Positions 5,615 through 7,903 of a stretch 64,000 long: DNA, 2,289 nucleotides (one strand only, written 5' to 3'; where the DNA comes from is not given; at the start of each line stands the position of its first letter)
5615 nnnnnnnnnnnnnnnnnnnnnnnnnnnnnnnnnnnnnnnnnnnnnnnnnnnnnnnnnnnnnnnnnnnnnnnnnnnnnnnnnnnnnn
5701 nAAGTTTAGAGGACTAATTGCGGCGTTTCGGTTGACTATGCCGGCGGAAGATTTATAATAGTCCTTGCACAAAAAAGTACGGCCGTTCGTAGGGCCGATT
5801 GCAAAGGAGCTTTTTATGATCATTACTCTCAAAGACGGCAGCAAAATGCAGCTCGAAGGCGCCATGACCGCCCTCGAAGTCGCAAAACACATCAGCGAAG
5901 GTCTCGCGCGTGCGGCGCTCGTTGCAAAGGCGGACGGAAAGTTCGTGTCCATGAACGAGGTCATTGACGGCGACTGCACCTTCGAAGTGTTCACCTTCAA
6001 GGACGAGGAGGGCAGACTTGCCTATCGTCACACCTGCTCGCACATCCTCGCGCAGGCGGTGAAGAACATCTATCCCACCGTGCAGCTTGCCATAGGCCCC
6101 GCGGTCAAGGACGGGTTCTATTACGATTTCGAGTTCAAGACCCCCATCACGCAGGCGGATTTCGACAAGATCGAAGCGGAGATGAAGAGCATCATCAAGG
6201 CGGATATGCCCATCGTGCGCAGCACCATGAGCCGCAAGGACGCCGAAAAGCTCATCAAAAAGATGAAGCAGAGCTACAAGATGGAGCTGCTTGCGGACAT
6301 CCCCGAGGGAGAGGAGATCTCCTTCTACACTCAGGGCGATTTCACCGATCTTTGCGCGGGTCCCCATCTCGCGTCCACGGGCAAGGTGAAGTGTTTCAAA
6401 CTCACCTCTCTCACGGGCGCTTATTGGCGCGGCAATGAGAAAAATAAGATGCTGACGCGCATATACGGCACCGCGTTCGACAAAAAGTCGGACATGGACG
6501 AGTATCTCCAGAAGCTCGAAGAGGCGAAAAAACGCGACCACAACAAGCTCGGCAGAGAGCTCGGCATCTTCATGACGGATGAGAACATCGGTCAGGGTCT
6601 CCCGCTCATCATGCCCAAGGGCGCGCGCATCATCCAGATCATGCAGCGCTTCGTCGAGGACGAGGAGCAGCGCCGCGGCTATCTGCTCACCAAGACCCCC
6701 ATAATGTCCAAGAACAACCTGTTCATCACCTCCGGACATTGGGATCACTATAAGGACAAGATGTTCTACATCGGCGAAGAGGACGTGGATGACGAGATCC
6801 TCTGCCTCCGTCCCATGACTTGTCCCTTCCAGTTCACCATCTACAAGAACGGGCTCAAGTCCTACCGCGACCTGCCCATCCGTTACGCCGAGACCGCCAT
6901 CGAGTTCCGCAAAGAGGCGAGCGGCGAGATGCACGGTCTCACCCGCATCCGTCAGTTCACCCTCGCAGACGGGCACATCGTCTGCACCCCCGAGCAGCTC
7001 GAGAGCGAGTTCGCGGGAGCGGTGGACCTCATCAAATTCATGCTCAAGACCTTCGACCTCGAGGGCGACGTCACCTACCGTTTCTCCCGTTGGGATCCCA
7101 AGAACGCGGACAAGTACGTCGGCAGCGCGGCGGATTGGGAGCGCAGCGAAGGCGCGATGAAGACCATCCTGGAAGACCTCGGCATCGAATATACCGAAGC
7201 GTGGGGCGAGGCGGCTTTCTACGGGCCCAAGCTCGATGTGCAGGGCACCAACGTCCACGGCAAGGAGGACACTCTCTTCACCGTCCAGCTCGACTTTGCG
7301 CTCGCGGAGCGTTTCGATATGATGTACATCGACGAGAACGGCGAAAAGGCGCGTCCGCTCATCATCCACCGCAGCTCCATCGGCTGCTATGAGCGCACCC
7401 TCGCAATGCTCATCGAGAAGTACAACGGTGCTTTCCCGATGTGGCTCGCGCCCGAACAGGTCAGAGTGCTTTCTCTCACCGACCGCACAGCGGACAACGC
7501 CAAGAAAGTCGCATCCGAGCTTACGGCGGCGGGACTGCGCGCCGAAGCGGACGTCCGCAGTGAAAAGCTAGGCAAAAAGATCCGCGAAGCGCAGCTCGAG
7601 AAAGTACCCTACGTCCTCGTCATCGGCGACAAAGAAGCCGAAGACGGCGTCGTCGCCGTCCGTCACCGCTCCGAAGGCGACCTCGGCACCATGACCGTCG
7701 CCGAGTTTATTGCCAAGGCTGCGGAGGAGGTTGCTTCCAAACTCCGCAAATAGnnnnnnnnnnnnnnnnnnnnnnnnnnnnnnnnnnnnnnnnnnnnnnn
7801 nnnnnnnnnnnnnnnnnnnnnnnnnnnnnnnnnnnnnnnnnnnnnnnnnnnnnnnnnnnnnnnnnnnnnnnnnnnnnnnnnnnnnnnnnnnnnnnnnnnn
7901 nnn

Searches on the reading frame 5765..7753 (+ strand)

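Call 75: search_protein_families(library=pfam, proteins=[window:5765-7753:+], max_evalue=0.00001)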
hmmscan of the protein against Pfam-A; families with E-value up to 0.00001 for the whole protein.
window:5765-7753:+ (662 aa): 4 families
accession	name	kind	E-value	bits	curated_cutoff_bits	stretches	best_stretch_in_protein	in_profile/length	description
PF00587.30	tRNA-synt_2b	-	8.3e-35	120.9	29.3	1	342-553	7-179/179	tRNA synthetase class II core domain (G, H, P, S and T)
PF03129.25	HGTP_anticodon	-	6.5e-24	84.3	21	1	565-653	1-92/94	Anticodon binding domain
PF07973.19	tRNA_SAD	-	4.6e-16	59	24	1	185-234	1-44/44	Threonyl and Alanyl tRNA synthetase second additional domain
PF02824.27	TGS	-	3.2e-09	37.1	22.2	1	18-77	1-60/60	TGS domain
